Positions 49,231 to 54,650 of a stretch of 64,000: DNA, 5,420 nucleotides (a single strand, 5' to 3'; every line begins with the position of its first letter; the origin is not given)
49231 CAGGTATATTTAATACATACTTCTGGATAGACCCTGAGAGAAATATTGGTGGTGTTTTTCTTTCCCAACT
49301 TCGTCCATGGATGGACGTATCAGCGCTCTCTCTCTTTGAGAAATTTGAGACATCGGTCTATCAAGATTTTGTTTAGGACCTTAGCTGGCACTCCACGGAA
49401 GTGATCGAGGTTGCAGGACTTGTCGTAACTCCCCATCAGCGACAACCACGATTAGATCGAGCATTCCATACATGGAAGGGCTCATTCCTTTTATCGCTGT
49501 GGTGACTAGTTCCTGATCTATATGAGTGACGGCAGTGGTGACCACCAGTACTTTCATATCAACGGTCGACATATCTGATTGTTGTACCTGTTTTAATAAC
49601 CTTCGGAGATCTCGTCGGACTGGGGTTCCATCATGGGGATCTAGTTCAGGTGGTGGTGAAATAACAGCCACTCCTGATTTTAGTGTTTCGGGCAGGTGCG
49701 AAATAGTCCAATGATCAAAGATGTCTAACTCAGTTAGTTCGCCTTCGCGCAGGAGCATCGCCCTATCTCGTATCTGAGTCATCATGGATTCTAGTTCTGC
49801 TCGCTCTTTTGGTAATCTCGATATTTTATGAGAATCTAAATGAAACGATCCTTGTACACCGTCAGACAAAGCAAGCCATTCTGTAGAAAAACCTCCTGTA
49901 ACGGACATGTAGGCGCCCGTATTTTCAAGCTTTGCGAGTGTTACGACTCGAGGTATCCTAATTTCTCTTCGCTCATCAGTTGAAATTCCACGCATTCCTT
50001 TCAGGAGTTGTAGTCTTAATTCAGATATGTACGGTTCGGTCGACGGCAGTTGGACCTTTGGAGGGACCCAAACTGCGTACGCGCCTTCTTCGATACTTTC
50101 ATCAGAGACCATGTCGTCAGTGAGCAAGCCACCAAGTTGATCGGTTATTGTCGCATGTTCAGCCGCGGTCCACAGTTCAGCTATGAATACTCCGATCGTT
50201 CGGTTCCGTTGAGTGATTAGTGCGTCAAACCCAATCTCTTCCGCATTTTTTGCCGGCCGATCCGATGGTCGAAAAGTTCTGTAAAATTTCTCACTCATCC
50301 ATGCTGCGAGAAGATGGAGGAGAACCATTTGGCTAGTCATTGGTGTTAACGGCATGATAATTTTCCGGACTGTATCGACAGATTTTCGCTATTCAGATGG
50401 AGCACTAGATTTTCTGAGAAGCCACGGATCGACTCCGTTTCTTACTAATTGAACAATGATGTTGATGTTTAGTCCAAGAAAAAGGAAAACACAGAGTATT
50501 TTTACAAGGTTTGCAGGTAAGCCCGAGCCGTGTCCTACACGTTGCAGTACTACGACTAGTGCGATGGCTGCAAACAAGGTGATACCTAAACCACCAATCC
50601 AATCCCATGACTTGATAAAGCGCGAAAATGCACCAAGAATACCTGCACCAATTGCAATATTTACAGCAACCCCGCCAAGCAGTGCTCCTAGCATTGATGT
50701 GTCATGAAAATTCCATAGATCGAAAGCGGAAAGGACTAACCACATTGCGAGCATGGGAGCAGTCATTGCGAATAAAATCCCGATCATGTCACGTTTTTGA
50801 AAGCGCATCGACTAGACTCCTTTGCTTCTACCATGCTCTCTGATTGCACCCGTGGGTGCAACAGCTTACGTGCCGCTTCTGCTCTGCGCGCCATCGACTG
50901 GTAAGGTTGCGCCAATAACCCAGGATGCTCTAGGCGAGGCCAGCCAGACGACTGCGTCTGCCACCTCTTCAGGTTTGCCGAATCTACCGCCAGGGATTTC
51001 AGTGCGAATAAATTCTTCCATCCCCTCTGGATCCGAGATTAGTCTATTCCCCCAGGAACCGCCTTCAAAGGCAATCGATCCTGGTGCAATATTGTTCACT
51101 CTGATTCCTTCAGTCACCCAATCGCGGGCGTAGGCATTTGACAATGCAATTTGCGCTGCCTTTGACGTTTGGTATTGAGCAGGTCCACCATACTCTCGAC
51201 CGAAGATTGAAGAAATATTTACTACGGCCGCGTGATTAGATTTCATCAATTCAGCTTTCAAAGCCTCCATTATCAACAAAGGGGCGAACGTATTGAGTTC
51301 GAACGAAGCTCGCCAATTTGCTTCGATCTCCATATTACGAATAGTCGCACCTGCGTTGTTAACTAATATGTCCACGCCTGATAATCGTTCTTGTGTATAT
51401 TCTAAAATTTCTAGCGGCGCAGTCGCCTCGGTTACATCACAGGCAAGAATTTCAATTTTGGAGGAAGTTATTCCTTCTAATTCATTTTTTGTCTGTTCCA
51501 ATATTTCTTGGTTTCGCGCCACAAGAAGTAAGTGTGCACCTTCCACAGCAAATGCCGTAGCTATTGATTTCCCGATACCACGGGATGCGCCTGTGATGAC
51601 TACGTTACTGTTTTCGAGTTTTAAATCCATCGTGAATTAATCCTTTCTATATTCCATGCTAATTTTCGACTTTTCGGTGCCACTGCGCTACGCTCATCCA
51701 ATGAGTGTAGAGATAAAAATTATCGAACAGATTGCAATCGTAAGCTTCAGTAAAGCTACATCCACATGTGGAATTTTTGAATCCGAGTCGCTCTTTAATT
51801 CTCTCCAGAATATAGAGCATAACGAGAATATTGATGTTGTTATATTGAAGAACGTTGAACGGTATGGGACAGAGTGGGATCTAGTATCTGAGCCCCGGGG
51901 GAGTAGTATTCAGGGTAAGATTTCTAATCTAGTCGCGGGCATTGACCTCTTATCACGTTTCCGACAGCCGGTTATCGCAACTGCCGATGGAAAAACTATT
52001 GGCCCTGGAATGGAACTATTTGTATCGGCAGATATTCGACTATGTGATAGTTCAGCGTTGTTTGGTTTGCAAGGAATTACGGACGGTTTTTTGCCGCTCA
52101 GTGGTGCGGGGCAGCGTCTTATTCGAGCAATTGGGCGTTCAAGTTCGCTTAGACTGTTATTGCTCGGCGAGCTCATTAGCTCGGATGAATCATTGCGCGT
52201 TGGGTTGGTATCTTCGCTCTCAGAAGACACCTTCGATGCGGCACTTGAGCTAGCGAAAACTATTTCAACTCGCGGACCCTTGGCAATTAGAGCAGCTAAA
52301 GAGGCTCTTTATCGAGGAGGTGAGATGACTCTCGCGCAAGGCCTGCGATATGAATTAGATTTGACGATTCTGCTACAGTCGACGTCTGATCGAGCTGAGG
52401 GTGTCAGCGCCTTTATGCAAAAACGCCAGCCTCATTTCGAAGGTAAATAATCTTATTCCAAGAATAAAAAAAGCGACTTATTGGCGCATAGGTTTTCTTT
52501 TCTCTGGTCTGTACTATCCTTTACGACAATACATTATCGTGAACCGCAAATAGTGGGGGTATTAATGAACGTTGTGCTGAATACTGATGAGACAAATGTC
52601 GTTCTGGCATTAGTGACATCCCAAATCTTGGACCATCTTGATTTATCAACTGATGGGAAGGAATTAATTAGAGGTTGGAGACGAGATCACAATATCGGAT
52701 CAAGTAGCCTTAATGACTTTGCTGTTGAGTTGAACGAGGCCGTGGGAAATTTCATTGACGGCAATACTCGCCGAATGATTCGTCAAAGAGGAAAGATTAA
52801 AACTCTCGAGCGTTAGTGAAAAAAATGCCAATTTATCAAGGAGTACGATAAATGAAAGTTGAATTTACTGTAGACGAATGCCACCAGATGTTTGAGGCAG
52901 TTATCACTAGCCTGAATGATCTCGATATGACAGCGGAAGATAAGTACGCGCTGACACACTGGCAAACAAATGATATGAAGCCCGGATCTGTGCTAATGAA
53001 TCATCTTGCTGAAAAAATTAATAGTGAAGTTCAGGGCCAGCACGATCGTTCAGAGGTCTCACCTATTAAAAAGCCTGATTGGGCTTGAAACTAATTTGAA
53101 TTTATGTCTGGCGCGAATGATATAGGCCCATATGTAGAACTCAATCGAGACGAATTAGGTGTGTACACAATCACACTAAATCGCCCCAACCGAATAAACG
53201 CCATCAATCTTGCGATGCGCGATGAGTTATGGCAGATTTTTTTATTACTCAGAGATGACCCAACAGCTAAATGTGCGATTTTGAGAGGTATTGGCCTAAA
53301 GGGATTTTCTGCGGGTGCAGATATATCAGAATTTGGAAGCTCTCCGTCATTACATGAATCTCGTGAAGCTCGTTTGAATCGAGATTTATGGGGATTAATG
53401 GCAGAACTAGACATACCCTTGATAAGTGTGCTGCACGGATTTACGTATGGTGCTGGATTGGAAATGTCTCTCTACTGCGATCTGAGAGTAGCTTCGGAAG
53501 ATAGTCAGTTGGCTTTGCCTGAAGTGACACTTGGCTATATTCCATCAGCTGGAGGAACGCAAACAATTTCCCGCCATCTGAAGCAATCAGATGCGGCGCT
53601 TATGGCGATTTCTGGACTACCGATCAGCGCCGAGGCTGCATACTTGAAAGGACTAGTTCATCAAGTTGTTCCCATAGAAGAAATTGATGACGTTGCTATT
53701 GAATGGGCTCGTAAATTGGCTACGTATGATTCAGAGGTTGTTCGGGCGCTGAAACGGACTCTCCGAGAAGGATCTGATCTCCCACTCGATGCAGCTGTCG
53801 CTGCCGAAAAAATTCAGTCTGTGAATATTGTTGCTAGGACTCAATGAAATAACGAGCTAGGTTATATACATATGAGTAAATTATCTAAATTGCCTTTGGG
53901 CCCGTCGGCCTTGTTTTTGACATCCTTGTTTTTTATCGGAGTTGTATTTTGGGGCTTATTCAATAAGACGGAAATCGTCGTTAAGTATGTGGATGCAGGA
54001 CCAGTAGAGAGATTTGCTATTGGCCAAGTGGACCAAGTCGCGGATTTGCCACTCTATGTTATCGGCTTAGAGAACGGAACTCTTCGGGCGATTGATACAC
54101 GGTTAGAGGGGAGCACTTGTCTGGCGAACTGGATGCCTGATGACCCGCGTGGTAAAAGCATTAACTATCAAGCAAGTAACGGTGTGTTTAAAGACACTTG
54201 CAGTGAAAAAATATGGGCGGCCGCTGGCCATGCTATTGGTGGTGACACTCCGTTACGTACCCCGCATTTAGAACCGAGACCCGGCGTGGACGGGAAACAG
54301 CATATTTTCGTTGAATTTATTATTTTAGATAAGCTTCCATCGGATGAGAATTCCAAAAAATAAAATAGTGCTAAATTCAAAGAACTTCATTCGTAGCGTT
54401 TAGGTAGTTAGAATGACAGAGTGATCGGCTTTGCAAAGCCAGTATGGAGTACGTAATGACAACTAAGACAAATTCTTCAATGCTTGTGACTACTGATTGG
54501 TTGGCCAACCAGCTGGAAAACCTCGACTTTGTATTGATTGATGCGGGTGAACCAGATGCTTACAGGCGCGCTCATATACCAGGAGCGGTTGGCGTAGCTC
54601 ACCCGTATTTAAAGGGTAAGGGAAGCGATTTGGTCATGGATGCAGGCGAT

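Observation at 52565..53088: Tandem pair of paralogous ~80-aa proteins between two crotonase genes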

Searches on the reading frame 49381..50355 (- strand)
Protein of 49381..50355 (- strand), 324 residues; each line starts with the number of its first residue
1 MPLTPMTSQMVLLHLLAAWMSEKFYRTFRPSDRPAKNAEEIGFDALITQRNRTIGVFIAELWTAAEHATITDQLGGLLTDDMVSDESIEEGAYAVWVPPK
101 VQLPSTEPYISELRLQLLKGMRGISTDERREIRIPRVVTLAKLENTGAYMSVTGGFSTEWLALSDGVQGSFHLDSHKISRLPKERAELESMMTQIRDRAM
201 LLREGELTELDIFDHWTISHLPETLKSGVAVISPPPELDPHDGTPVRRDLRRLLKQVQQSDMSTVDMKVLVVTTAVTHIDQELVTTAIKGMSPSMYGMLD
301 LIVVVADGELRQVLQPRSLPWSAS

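Call 4: search_protein_families(library=pfam, proteins=[window:49381-50355:-], max_evalue=1)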
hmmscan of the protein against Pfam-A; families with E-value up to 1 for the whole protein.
window:49381-50355:- (324 aa): 1 family
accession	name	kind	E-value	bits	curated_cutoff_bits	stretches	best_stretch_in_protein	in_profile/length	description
PF12408.13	DUF3666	-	0.15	11.8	25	1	274-290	8-24/47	Ribose-5-phosphate isomerase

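Call 28: search_protein_families(library=ncbifam, proteins=[window:49381-50355:-], max_evalue=0.1)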
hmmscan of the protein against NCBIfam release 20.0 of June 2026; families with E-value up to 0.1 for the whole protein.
window:49381-50355:- (324 aa): 0 families

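Call 56: search_solved_structures(query=A6, max_evalue=10)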
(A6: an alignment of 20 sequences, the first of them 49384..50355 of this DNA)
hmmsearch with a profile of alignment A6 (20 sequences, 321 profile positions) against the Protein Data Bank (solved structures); distinct sequences matched with E-value up to 10: 2.
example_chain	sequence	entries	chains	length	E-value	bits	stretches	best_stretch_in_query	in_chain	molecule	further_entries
9gaw_S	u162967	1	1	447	0.34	12.9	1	124-181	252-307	F-box only protein 5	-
4ui9_S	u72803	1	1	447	0.34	12.9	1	124-181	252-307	F-BOX ONLY PROTEIN 5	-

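Call 57: search_protein_families(library=pfam, alignment_id=A6, max_evalue=1)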
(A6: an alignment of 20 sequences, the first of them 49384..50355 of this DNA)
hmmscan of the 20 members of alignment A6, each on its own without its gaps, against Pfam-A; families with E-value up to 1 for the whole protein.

A. member 1, window:49384-50355:- (324 aa): 1 family
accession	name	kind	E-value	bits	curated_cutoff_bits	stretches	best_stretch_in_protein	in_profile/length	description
PF12408.13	DUF3666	-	0.15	11.8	25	1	274-290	8-24/47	Ribose-5-phosphate isomerase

B. families by the number of members that match (of 20 scanned): 3 families
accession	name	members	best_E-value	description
PF05719.16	GPP34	1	0.043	Golgi phosphoprotein 3 (GPP34)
PF12408.13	DUF3666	1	0.15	Ribose-5-phosphate isomerase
PF07188.17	KSHV_K8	1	0.2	Kaposi's sarcoma-associated herpesvirus (KSHV) K8 protein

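Call 67: search_protein_families(library=phrogs, proteins=[window:49384-50355:-], max_evalue=0.1)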
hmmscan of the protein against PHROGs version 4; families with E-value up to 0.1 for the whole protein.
window:49384-50355:- (324 aa): 0 families

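Call 68: search_protein_families(library=padloc, proteins=[window:49384-50355:-], max_evalue=0.1)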
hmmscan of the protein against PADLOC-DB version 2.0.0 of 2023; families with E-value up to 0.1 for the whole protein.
window:49384-50355:- (324 aa): 0 families

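Call 74: find_homologous_proteins(query=A6, max_evalue=0.001)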
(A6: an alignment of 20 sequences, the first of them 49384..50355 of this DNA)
Query A6 (20 sequences) (324 aa, profile of the alignment): 263 proteins with E <= 0.001 among 8000 candidates; the best 120 are listed.
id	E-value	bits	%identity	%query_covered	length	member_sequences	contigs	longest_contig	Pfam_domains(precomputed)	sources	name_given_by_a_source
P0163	2.3e-156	538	50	95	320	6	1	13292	-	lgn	-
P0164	2.9e-156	537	50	98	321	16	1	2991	-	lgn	-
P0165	3.5e-156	537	50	95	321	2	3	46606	-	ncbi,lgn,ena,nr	ncbi:MAG: hypothetical protein O2798_06945 [Chloroflexi bacterium]|nr:hypothetical protein [Chlorofl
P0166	4.5e-156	537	50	99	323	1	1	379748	-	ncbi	-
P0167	1.2e-155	535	51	99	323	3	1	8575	-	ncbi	-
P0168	1.0e-154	532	46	98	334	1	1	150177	-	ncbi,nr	ncbi:MAG: hypothetical protein GEU80_03840 [Dehalococcoidia bacterium]|nr:hypothetical protein [Deha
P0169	1.4e-154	532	47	98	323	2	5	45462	-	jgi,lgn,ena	jgi:hypothetical protein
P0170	1.9e-154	531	48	94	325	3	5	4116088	-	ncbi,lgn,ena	-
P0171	4.8e-154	530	49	99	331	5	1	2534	-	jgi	jgi:hypothetical protein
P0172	1.1e-153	529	48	96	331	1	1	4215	-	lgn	-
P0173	1.3e-153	529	51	95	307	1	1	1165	-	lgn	-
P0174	1.7e-153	528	49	98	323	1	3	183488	-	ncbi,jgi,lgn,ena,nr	ncbi:MAG: hypothetical protein M0R73_05530 [Dehalococcoidia bacterium]|nr:hypothetical protein [Deha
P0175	2.7e-153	528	48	97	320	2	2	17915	-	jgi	-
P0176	2.8e-153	528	48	98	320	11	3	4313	-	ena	-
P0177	3.0e-153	527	48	98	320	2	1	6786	-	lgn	-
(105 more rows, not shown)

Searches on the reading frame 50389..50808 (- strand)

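Call 4: search_protein_families(library=pfam, proteins=[window:50389-50808:-], max_evalue=1)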
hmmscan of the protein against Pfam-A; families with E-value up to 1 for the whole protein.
window:50389-50808:- (139 aa): 0 families

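Call 28: search_protein_families(library=ncbifam, proteins=[window:50389-50808:-], max_evalue=0.1)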
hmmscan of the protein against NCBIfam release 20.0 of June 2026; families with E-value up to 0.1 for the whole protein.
window:50389-50808:- (139 aa): 0 families

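Call 67: search_protein_families(library=phrogs, proteins=[window:50392-50808:-], max_evalue=0.1)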
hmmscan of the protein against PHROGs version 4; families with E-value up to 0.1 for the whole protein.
window:50392-50808:- (139 aa): 1 family
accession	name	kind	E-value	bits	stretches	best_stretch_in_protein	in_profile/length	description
phrog_15869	-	unknown function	0.046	14.8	1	35-74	40-76/137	-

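Call 68: search_protein_families(library=padloc, proteins=[window:50392-50808:-], max_evalue=0.1)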
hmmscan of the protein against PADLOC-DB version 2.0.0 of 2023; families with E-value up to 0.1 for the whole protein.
window:50392-50808:- (139 aa): 0 families

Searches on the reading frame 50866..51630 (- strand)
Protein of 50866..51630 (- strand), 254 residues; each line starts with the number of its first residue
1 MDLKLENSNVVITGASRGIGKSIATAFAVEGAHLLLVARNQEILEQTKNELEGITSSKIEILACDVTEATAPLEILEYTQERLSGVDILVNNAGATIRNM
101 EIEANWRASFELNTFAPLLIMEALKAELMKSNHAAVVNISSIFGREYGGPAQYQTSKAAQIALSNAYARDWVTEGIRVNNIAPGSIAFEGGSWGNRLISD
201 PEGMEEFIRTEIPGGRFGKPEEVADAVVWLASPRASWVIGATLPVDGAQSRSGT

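Call 4: search_protein_families(library=pfam, proteins=[window:50866-51630:-], max_evalue=1)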
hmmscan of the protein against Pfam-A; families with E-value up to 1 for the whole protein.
window:50866-51630:- (254 aa): 8 families
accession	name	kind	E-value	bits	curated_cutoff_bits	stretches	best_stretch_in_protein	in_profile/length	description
PF13561.12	adh_short_C2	-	3.9e-45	154.7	27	1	14-247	1-233/236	Enoyl-(Acyl carrier protein) reductase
PF00106.31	adh_short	-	5.3e-42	143.9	26.6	1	9-187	2-183/195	short chain dehydrogenase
PF08659.16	KR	-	1.6e-08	35.1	22.6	1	10-182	3-174/180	KR domain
PF01370.27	Epimerase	-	0.00029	20.8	20.9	1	10-169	1-144/240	NAD dependent epimerase/dehydratase family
PF05368.20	NmrA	-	0.0044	17.1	27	1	7-93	2-77/298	NmrA-like family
PF02737.24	3HCDH_N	-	0.0088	16.4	22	1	19-81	10-72/180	3-hydroxyacyl-CoA dehydrogenase, NAD binding domain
PF04851.21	ResIII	-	0.069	13.5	22.5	1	17-63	32-84/164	Type III restriction enzyme, res subunit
PF02882.25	THF_DHG_CYH_C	-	0.085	12.6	27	1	3-45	32-74/160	Tetrahydrofolate dehydrogenase/cyclohydrolase, NAD(P)-binding domain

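Call 28: search_protein_families(library=ncbifam, proteins=[window:50866-51630:-], max_evalue=0.1)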
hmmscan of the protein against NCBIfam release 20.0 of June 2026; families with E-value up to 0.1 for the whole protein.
window:50866-51630:- (254 aa): 242 families (the best 25 are shown)
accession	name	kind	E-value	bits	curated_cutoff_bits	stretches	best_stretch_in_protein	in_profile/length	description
NF005559.1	PRK07231.1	subfamily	8.6e-54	182.7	215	1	5-249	2-247/249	glucose 1-dehydrogenase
NF006693.0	PRK09242.1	equivalog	7.4e-48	162.9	328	1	4-252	7-256/258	SDR family oxidoreductase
NF004198.0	PRK05653.1-3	equivalog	7.1e-45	153.4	296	1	5-248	5-245/248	3-oxoacyl-ACP reductase FabG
NF004778.0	PRK06124.1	equivalog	4.8e-44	150.7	303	1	4-249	8-252/256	SDR family oxidoreductase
NF004791.0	PRK06138.1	equivalog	6e-44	150.2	312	1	4-249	2-249/252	SDR family oxidoreductase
NF009466.0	PRK12826.1-2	subfamily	2.5e-43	148.3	222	1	7-249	3-244/248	3-oxoacyl-ACP reductase FabG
TIGR01830.1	3oxo_ACP_reduc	equivalog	2.6e-43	148.4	297.75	1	10-247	1-236/239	3-oxoacyl-[acyl-carrier-protein] reductase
NF052558.1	MBtsdlDhBudC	equivalog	6.4e-43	147.1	270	1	6-250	2-242/250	meso-2,3-butanediol dehydrogenase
NF004779.0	PRK06125.1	subfamily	1.3e-42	146.1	261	1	1-251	1-255/259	short-chain dehydrogenase/reductase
NF004197.0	PRK05653.1-1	equivalog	6.1e-42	144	332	1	1-248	1-245/249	3-oxoacyl-ACP reductase FabG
NF006070.0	PRK08213.1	subfamily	9.7e-42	143.3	279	1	5-249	10-256/259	gluconate 5-dehydrogenase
NF005893.0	PRK07856.1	equivalog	5.5e-41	140.5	255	1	3-248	5-240/255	SDR family oxidoreductase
NF009468.0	PRK12826.1-4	equivalog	2.4e-40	138.8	318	1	4-249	4-247/256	SDR family oxidoreductase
NF047420.2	EF_P_mod_YmfI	equivalog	5.2e-40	137.7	238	1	10-248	2-234/236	elongation factor P 5-aminopentanone reductase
NF005681.0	PRK07478.1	subfamily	9.1e-40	136.6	267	1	4-250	3-250/254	SDR family oxidoreductase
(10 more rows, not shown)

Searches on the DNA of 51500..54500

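Call 71: search_rna_families(source=window, start=51500, end=54500, threshold=evalue, max_evalue=1)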
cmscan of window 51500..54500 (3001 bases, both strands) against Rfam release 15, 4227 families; matches with E-value up to 1: 2.
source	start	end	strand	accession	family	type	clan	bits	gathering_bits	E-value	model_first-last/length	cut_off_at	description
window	53136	53196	-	RF03876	mir-7132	Gene; miRNA;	-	25.5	70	0.064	1-60/60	no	mir-7132 microRNA precursor family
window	52964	53031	+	RF01605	plasmodium_snoR30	Gene; snRNA; snoRNA; CD-box;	-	25.3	43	0.72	1-74/74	no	small nucleolar RNA snoR30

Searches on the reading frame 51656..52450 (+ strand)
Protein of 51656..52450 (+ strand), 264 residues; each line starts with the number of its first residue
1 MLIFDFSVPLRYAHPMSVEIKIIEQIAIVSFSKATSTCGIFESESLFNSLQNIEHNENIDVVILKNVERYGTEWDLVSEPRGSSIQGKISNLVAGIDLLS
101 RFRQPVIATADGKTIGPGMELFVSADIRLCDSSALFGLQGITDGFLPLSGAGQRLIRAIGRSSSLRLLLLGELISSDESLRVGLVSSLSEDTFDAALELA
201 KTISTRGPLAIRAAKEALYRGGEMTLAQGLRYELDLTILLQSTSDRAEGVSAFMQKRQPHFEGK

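Call 4: search_protein_families(library=pfam, proteins=[window:51656-52450:+], max_evalue=1)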
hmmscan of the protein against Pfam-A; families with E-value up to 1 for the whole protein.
window:51656-52450:+ (264 aa): 3 families
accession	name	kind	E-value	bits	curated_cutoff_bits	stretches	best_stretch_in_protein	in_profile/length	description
PF00378.25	ECH_1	-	6.6e-33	114.5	27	1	45-263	27-250/251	Enoyl-CoA hydratase/isomerase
PF16113.10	ECH_2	-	3.8e-13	50.1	27.2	2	98-188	82-171/335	Enoyl-CoA hydratase/isomerase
PF24759.1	C2HC_ASCIZ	-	0.21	12.1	25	1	70-76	11-17/25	ASCIZ third C2HC zinc finger domain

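Call 28: search_protein_families(library=ncbifam, proteins=[window:51698-52450:+], max_evalue=0.1)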
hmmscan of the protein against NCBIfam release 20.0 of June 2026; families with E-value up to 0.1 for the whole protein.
window:51698-52450:+ (250 aa): 73 families (the best 25 are shown)
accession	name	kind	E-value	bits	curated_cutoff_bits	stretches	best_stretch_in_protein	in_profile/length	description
NF007239.0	PRK09674.1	equivalog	3.2e-46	157.9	371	1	31-250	35-257/257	2,3-dehydroadipyl-CoA hydratase PaaF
NF006007.0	PRK08138.1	subfamily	5.5e-39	134.1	355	1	29-250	37-261/261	enoyl-CoA hydratase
NF051848.1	EnCoAHydtEchA19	equivalog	5e-38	131.1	400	1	36-250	36-258/258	enoyl-CoA hydratase EchA19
NF005802.0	PRK07657.1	equivalog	3.1e-33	115.4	363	1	29-250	33-260/260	enoyl-CoA hydratase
NF004517.0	PRK05862.1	equivalog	1.1e-32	113.6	396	1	31-248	35-255/257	enoyl-CoA hydratase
NF005803.0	PRK07658.1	equivalog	1.6e-32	112.9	313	1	6-250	6-257/257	enoyl-CoA hydratase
NF005864.0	PRK07799.1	equivalog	1.4e-31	109.6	316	1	84-249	98-265/266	crotonase/enoyl-CoA hydratase family protein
NF004475.0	PRK05809.1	subfamily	2.6e-31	109.1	394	1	30-250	34-260/260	short-chain-enoyl-CoA hydratase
NF006566.0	PRK09076.1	subfamily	2.1e-29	102.9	286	1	6-248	9-258/260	enoyl-CoA hydratase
NF005073.0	PRK06495.1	subfamily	6.9e-29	100.9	296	1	4-250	6-257/257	enoyl-CoA hydratase/isomerase family protein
NF005126.0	PRK06563.1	subfamily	1.4e-28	100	261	1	87-250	98-263/263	crotonase/enoyl-CoA hydratase family protein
NF006100.0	PRK08252.1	subfamily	3.5e-26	92.3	282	1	19-250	22-254/254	crotonase/enoyl-CoA hydratase family protein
NF004794.0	PRK06142.1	equivalog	1e-25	91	308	1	45-249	67-272/273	crotonase/enoyl-CoA hydratase family protein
NF004634.0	PRK05980.1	equivalog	1.4e-25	90.2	375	1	31-248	34-261/263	crotonase/enoyl-CoA hydratase family protein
NF006699.0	PRK09245.1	subfamily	2.4e-24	86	354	1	86-249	100-265/266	crotonase/enoyl-CoA hydratase family protein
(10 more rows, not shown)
